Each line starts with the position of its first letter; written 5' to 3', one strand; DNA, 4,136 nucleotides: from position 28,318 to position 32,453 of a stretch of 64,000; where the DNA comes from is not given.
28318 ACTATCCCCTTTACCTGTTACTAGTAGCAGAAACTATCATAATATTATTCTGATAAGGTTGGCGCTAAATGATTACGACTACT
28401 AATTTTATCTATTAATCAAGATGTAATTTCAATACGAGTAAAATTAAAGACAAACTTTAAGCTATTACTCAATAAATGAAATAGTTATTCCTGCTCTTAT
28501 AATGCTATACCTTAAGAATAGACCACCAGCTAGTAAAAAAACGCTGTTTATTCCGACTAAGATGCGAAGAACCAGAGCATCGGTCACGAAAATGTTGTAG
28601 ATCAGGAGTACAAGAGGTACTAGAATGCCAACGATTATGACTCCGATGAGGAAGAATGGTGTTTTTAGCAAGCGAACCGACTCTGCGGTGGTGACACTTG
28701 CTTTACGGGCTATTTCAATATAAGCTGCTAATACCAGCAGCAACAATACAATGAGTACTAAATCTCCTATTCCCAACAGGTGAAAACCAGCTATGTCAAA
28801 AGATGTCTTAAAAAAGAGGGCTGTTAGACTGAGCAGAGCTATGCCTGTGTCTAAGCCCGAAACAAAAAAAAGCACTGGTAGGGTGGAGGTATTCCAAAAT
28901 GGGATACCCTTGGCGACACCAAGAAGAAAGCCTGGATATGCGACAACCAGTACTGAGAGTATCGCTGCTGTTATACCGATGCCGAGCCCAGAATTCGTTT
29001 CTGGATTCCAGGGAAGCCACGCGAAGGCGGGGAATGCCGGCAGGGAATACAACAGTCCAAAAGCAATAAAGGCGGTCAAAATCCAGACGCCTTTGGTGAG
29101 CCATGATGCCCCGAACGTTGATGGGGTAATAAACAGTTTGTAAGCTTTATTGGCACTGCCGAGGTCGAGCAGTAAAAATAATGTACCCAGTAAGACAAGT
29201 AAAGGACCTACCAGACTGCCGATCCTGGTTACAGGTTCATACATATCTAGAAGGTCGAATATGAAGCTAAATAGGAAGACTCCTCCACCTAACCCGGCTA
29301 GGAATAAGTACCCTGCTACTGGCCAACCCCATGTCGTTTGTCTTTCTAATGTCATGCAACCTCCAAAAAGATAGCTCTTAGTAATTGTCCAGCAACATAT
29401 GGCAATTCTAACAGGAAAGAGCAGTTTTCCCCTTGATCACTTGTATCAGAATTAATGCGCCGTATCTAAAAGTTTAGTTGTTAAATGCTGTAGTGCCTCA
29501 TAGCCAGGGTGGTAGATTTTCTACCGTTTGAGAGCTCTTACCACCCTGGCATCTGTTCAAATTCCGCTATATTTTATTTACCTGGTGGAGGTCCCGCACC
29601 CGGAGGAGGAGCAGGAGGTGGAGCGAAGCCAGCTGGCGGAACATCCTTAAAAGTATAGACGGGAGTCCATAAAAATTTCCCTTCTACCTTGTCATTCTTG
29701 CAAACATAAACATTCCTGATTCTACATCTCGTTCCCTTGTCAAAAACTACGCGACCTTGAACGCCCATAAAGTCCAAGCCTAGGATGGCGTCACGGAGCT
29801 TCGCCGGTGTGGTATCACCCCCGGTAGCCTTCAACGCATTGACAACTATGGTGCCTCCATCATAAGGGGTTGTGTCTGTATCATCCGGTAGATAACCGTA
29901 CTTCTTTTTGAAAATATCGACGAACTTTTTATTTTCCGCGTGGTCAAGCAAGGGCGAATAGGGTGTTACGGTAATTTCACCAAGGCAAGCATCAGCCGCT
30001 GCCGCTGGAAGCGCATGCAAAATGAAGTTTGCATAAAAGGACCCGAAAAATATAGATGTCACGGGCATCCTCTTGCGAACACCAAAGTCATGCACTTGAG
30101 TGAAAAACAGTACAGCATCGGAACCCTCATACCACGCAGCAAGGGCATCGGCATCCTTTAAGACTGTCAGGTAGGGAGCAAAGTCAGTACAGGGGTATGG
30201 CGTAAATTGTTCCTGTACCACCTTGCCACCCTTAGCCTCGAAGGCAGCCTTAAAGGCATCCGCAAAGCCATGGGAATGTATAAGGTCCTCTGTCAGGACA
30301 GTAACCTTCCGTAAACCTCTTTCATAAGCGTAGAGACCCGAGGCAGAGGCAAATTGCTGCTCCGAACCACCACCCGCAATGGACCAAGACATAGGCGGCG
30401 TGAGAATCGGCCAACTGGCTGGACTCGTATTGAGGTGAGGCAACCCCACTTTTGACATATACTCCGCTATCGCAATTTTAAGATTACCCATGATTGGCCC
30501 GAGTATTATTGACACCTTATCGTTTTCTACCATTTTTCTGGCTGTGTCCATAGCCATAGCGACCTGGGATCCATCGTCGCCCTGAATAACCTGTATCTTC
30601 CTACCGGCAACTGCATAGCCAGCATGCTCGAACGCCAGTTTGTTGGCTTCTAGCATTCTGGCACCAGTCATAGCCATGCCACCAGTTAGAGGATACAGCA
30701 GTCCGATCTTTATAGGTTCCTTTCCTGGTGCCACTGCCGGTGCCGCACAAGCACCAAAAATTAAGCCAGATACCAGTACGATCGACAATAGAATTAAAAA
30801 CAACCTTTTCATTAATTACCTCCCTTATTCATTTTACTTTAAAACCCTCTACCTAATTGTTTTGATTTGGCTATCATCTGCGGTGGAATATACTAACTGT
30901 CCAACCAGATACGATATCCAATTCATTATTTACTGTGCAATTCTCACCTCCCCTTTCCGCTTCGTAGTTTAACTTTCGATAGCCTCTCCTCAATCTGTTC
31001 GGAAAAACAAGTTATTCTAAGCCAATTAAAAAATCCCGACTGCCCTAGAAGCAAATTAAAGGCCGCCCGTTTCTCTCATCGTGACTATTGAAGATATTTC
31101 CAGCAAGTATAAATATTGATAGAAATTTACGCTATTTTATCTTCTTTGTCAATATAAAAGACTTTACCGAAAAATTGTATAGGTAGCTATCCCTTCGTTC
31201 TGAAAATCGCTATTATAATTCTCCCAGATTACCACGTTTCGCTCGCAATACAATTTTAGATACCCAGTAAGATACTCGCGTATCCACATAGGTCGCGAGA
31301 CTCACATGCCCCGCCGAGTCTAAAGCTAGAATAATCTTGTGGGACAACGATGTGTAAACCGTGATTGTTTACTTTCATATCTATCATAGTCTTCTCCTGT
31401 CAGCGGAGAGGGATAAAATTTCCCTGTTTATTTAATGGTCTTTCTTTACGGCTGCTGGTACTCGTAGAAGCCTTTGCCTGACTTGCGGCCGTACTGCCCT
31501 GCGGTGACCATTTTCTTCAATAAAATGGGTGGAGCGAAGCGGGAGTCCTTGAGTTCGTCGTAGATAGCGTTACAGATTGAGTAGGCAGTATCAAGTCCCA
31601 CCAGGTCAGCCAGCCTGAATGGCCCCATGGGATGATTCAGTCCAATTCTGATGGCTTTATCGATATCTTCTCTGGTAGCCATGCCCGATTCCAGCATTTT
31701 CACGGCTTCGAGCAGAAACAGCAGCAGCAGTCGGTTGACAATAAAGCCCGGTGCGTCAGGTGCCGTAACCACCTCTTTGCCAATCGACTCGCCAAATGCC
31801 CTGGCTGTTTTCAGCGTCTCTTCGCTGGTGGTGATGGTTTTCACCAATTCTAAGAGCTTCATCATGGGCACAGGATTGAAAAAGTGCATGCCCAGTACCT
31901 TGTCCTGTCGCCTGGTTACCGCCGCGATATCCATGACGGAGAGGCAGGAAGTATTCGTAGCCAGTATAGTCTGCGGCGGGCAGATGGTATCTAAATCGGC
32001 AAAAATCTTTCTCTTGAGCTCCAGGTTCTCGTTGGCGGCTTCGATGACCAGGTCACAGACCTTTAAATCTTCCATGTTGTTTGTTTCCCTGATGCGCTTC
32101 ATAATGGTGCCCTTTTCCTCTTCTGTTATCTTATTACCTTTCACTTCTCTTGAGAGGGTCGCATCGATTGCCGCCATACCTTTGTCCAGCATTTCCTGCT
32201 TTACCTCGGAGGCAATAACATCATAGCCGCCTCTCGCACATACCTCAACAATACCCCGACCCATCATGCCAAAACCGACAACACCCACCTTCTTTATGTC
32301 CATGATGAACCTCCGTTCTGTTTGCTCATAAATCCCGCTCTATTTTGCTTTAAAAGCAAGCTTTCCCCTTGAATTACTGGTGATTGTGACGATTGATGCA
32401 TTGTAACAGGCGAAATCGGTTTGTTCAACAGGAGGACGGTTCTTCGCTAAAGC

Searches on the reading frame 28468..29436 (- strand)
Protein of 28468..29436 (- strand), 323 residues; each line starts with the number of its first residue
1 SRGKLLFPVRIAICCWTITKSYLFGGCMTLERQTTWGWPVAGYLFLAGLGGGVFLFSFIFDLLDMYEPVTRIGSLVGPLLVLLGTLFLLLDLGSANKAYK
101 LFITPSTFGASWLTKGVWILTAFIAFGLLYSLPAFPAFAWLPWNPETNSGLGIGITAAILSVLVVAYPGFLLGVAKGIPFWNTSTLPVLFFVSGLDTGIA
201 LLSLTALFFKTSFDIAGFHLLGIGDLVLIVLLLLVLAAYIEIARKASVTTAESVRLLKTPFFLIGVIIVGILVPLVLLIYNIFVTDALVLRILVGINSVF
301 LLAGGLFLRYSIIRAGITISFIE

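Call 18: search_protein_families(library=pfam, max_evalue=0.01, proteins=[window:28468-29436:-])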
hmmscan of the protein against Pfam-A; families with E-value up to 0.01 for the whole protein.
window:28468-29436:- (323 aa): 2 families
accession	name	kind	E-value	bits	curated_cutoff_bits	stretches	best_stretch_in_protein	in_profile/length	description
PF03916.19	NrfD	-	7.4e-34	118.2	25.8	1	33-318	8-310/313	Polysulphide reductase, NrfD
PF14589.11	NrfD_2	-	1.2e-08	35.6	27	1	35-321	13-277/281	Polysulfide reductase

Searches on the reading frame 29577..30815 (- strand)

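Call 18: search_protein_families(library=pfam, max_evalue=0.01, proteins=[window:29577-30815:-])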
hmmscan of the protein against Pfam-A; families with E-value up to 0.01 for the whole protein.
window:29577-30815:- (413 aa): 3 families
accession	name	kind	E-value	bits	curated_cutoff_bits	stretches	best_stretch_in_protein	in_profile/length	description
PF13458.12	Peripla_BP_6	-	3.3e-56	191.9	31.7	1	34-372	1-336/343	Periplasmic binding protein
PF13433.12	Peripla_BP_5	-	5.6e-25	88.7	27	1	35-376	1-338/363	Periplasmic binding protein domain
PF01094.35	ANF_receptor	-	4.4e-08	33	25.4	1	68-361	19-338/353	Receptor family ligand binding region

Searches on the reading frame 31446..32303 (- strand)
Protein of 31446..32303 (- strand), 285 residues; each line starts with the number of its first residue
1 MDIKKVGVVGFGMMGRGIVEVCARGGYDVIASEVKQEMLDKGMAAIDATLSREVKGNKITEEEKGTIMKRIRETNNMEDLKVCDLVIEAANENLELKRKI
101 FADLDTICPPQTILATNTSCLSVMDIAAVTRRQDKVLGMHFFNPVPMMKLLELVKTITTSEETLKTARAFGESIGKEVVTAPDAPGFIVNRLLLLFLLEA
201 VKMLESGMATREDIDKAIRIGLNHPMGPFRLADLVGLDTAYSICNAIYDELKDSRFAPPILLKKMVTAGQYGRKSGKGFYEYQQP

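Call 40: search_protein_families(library=pfam, max_evalue=0.001, proteins=[window:31446-32303:-])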
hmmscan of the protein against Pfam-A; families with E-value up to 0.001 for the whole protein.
window:31446-32303:- (285 aa): 2 families
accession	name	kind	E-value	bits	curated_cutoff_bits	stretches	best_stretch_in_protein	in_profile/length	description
PF02737.24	3HCDH_N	-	9.9e-62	208.5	22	1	5-182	1-178/180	3-hydroxyacyl-CoA dehydrogenase, NAD binding domain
PF00725.27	3HCDH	-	1.1e-34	119.2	22.1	1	186-282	1-97/97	3-hydroxyacyl-CoA dehydrogenase, C-terminal domain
